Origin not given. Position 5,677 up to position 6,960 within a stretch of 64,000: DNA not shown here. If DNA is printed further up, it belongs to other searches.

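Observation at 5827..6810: Mrr-type nuclease domain with an S-x-K variant of the catalytic (D/E/Q)-x-K, fused to a ~200-aa domain without recognisable motifs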

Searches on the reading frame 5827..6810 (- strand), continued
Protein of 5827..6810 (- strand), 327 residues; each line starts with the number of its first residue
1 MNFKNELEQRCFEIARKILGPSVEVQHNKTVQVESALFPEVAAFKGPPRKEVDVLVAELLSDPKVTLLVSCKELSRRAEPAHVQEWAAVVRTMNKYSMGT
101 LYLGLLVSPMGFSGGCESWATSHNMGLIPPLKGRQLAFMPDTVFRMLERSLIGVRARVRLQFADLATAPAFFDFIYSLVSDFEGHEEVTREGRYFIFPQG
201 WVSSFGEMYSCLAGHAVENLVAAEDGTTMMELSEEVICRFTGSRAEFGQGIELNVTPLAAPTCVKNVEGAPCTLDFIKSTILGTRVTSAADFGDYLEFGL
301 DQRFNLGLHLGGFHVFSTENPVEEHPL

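Call 22: search_protein_families(library=pfam, proteins=[P0189, P0191, P0195, P0154, P0144, P0176, P0122, P0132, P0127], max_evalue=1)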
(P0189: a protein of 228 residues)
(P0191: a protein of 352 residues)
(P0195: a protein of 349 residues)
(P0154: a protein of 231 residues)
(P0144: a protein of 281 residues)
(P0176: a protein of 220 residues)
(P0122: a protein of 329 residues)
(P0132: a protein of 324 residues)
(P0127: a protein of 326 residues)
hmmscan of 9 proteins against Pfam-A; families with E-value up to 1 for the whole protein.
P0189 (228 aa): 0 families

P0191 (352 aa): 0 families

P0195 (349 aa): 1 family
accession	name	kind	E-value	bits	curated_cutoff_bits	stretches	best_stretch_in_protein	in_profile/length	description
PF05916.17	Sld5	-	0.16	12.7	22.3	1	11-53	41-83/102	GINS complex protein helical bundle domain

P0154 (231 aa): 4 families
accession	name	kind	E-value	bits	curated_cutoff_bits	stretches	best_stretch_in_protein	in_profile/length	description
PF17768.7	RecJ_OB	-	4.6e-14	52.8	27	1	124-220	5-105/107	RecJ OB domain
PF07943.18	PBP5_C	-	5.1e-05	23.8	21.2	1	2-34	55-87/91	Penicillin-binding protein 5, C-terminal domain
PF04471.18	Mrr_cat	-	0.00017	22.2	21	1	26-104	34-106/115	Restriction endonuclease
PF10356.15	RRG7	-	0.0086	16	22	1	35-103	81-147/185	Required for respiratory growth protein 7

P0144 (281 aa): 3 families
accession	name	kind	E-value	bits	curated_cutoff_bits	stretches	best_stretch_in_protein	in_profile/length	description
PF04471.18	Mrr_cat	-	0.00012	22.6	21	1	39-117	33-106/115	Restriction endonuclease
PF10356.15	RRG7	-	0.0016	18.3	22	1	12-103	45-134/185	Required for respiratory growth protein 7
PF09373.15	PMBR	-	0.12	12.9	24.9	1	125-142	2-19/33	Pseudomurein-binding repeat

P0176 (220 aa): 0 families

P0122 (329 aa): 2 families
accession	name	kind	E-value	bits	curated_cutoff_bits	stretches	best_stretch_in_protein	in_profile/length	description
PF10356.15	RRG7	-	0.00038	20.4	22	1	59-116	79-135/185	Required for respiratory growth protein 7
PF04949.18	Transcrip_act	-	0.16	12.3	27.5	1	5-68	36-98/154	Transcriptional activator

P0132 (324 aa): 1 family
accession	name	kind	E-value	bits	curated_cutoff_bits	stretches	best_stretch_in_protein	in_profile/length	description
PF04471.18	Mrr_cat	-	6.5e-05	23.5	21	1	45-124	30-106/115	Restriction endonuclease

P0127 (326 aa): 2 families
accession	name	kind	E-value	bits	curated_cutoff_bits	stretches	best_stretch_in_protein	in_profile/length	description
PF04471.18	Mrr_cat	-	0.00012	22.6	21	1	46-128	30-106/115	Restriction endonuclease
PF10356.15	RRG7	-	0.02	14.8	22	1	62-126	82-146/185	Required for respiratory growth protein 7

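Call 26: find_encoding_contigs(protein=P0191, flank=6000, max_places=3)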
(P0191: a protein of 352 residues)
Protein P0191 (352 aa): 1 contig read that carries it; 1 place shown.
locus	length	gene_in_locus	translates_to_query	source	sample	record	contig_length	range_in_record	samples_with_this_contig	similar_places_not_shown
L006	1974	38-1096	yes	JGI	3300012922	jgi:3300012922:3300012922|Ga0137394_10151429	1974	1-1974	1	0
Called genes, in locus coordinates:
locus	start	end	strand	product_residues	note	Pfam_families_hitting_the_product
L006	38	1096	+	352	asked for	-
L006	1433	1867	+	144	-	-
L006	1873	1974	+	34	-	?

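Call 30: find_related_loci(query=A1, collection=genome_contigs, flank=6000)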
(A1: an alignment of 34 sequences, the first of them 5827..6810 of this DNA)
Query A1 (327 aa) in genome_contigs; peptide patterns used: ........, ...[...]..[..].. (x = any residue, [..] = any of these).
42 stretches matched a pattern; 25 encode a relative of the query (tblastn E <= 1e-3); 25 distinct loci.
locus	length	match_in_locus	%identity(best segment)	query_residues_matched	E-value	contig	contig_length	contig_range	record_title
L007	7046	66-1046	69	1-327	1e-160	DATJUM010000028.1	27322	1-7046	MAG TPA_asm: Rhizomicrobium sp. isolate SMAG_U15046 k141_4063772, whole genome shotgun sequence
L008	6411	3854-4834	70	1-327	3e-160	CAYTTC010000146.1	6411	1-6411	MAG TPA_asm: uncultured Propylenella sp. isolate SRP136066_co1_12 genome assembly, contig: NODE_19770_length_6411_cov_40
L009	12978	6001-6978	66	1-327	2e-153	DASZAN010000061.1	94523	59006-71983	MAG TPA_asm: Stellaceae bacterium isolate SMAG_U6389 k141_184147, whole genome shotgun sequence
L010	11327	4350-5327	65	1-327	8e-148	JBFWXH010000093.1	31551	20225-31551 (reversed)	MAG: Candidatus Binatia bacterium isolate CA_2019_TPBS_136 NODE_7351_length_31572_cov_6.809572_TPBS, whole genome shotgu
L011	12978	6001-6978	65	1-327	8e-145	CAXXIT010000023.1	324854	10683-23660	MAG: Syntrophorhabdaceae bacterium isolate a2fc0c35-b21d-4ceb-a18a-9bd9a3ac14a8 genome assembly, contig: contig_23, whol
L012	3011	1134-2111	65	1-327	1e-150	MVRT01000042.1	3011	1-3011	MAG: Syntrophorhabdus sp. PtaU1.Bin153 A4E65_contig000042, whole genome shotgun sequence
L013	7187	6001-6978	63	1-327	6e-143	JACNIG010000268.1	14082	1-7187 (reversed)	MAG: Candidatus Desulfatibia vada NIOZ-UU_NODE_5412_length_14082_cov_36.4982, whole genome shotgun sequence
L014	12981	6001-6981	61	1-327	2e-141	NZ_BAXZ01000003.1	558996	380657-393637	Paraburkholderia acidipaludis NBRC 101816, whole genome shotgun sequence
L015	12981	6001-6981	62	1-327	1e-140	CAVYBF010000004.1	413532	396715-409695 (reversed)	MAG: uncultured Acidobacteriaceae bacterium isolate MFD03044.bin.1.103 genome assembly, contig: contig_11758, whole geno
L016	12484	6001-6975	62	2-327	8e-141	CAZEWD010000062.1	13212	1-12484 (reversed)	MAG TPA_asm: uncultured Candidatus Binatia bacterium isolate SRP263991_co5_163 genome assembly, contig: NODE_9186_length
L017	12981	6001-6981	62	1-327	1e-140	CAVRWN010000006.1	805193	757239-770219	MAG: uncultured Acidobacteriaceae bacterium isolate MFD05512.bin.1.77 genome assembly, contig: contig_556, whole genome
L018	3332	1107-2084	62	1-327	5e-146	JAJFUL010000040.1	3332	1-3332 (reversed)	MAG: Spirochaetaceae bacterium isolate bin.451 k141_35385, whole genome shotgun sequence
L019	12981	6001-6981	62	1-327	5e-140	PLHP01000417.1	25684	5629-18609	MAG: Acidobacteriaceae bacterium isolate bog_207 73.20110800_S1M.73_contig_2750, whole genome shotgun sequence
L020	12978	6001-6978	61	1-327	4e-137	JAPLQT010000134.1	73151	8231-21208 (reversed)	MAG: Proteobacteria bacterium isolate LacPavin_0818_WC45_MAG_60_9 LacPavin_0818_WC45_scaffold_39008, whole genome shotgu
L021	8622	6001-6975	58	1-327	6e-132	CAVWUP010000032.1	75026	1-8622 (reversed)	MAG: uncultured delta proteobacterium isolate MFD01689.bin.1.110 genome assembly, contig: contig_47506, whole genome sho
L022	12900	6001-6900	56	1-301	8e-116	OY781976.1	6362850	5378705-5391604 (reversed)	MAG: uncultured Desulforhopalus sp. isolate bb11d97f-aff7-40c5-8ccb-5babbf234ee9 genome assembly, chromosome: 1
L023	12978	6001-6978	64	1-327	5e-146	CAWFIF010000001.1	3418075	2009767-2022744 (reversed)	MAG: uncultured delta proteobacterium isolate MFD02248.bin.1.46 genome assembly, contig: contig_107, whole genome shotgu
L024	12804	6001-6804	61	1-267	3e-113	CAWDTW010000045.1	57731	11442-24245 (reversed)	MAG: uncultured Alphaproteobacteria bacterium isolate MFD05377.bin.2.82 genome assembly, contig: contig_21652, whole gen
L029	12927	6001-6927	38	1-308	1e-78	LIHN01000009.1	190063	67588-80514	MAG: Bacteroidetes bacterium HLUCCA01 ITZX_scaf_57, whole genome shotgun sequence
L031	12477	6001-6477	72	1-159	6e-77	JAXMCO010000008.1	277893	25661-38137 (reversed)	MAG: Reyranellaceae bacterium isolate STL-PRO12 C3.205.fa-8, whole genome shotgun sequence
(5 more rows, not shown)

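Call 38: search_protein_families(library=pfam, alignment_id=A3, max_evalue=0.00001)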
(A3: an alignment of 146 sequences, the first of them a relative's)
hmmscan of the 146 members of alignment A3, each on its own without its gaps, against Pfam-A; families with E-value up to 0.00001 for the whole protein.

A. member 1, L007:1301-2839:- (513 aa): 2 families
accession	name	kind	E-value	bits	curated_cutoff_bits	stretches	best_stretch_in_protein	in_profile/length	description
PF00155.27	Aminotran_1_2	-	4.5e-18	66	19.7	1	188-474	44-342/361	Aminotransferase class I and II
PF00392.27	GntR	-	6.6e-17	61.4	27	1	40-102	2-64/64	Bacterial regulatory proteins, gntR family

B. families by the number of members that match (of 146 scanned): 141 families (the first 25 are shown)
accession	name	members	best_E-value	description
PF07804.18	HipA_C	3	7.1e-49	HipA-like C-terminal domain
PF03050.20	DDE_Tnp_IS66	2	1.4e-96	Transposase IS66 family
PF03401.19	TctC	2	9.8e-65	Tripartite tricarboxylate transporter family receptor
PF02653.21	BPD_transp_2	2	2.8e-54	Branched-chain amino acid transport system / permease component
PF00817.25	IMS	2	7e-49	impB/mucB/samB family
PF00005.33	ABC_tran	2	6.3e-34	ABC transporter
PF00589.27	Phage_integrase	2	1.5e-33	Phage integrase family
PF01464.25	SLT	2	1.1e-29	Transglycosylase SLT domain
PF11799.13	IMS_C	2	4.3e-20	impB/mucB/samB family C-terminal domain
PF00583.31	Acetyltransf_1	2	2.3e-15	Acetyltransferase (GNAT) family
PF00004.35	AAA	2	7.8e-15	ATPase family associated with various cellular activities (AAA)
PF13673.13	Acetyltransf_10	2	2.3e-14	Acetyltransferase (GNAT) domain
PF08843.17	AbiEii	2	2.4e-14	Nucleotidyl transferase AbiEii toxin, Type IV TA system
PF13005.12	zf-IS66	2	2.8e-13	zinc-finger binding domain of transposase IS66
PF13508.13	Acetyltransf_7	2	8.9e-13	Acetyltransferase (GNAT) domain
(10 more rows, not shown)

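Call 39: search_protein_families(library=padloc, alignment_id=A3, max_evalue=0.00001)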
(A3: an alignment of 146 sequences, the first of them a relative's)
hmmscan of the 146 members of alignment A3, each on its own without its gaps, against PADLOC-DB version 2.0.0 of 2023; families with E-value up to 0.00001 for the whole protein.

A. member 1, L007:1301-2839:- (513 aa): 0 families

B. families by the number of members that match (of 146 scanned): 220 families (the first 25 are shown)
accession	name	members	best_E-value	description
PDLC04140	mad8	4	1.5e-23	mads_8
PDLC02318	AbiEii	2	3.3e-44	AbiEii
PDLC04135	mad3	2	3.6e-30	mads_3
PDLC02304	AbiEii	2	2.6e-17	AbiEii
PDLC02323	AbiEii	2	2.5e-13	AbiEii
PDLC02980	AriA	2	1.2e-12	-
PDLC04134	mad2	2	1e-10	mads_2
PDLC02294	AbiEii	2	6.8e-09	AbiEii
PDLC02321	AbiEii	2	9.2e-09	AbiEii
PDLC04164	AriA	2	1.7e-07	-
PDLC04175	HEC-01A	2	6.1e-07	-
PDLC02914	ATPase-Toprim_I-B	2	8.8e-07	-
PDLC02806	SspH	1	0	SspH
PDLC02803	SspH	1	0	SspH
PDLC02780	SspC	1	0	SspC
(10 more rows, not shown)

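Call 53: search_dna_similar(query=window:5827-6810:-, collection=plasmids, mode=protein, max_rows=20)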
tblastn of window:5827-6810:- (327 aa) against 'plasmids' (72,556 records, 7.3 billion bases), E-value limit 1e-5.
No match.

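Call 54: search_dna_similar(query=window:5827-6810:-, collection=phages, mode=protein, max_rows=20)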
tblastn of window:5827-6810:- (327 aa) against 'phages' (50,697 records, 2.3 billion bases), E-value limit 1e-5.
No match.

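Call 56: find_encoding_contigs(protein=window:5827-6810:-, flank=6000, max_places=3)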
Protein window:5827-6810:- (327 aa): 1 contig read that carries it; 1 place shown.
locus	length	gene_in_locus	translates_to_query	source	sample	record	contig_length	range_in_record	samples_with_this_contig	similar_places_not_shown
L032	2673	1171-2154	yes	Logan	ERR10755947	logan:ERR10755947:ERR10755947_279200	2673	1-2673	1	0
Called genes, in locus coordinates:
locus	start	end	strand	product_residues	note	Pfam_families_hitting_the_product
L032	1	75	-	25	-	?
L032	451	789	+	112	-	-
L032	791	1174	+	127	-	-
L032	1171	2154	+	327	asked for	-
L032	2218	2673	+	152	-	?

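Call 60: find_related_loci(query=A1, collection=viral_contigs, flank=8000)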
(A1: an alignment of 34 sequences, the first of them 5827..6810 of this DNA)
Query A1 (327 aa) in viral_contigs; peptide patterns used: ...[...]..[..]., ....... (x = any residue, [..] = any of these).
38 stretches matched a pattern; 1 encode a relative of the query (tblastn E <= 1e-3); 1 distinct loci.
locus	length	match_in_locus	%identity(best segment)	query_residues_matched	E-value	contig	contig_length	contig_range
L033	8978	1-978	64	1-327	1e-145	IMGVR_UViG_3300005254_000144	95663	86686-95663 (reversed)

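Call 62: search_protein_families(library=pfam, proteins=[L033:1157-1822:+, L033:1883-2740:+, L033:2936-3610:+, L033:3603-4361:+, L033:4581-5597:-, L033:5554-6324:-, L033:6324-6986:-, L033:7168-8946:-], max_evalue=0.001)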
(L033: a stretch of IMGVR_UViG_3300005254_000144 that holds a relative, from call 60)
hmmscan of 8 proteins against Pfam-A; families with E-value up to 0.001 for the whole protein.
L033:1157-1822:+ (222 aa): 0 families

L033:1883-2740:+ (286 aa): 0 families

L033:2936-3610:+ (225 aa): 0 families

L033:3603-4361:+ (253 aa): 0 families

L033:4581-5597:- (339 aa): 0 families

L033:5554-6324:- (257 aa): 2 families
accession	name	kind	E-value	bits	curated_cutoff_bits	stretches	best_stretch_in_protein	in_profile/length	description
PF00535.33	Glycos_transf_2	-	2.5e-19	70.3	23.3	1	9-124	1-108/168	Glycosyl transferase family 2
PF13641.12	Glyco_tranf_2_3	-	1.7e-06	28.7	27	1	8-119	3-111/230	Glycosyltransferase like family 2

L033:6324-6986:- (221 aa): 0 families

L033:7168-8946:- (593 aa): 0 families
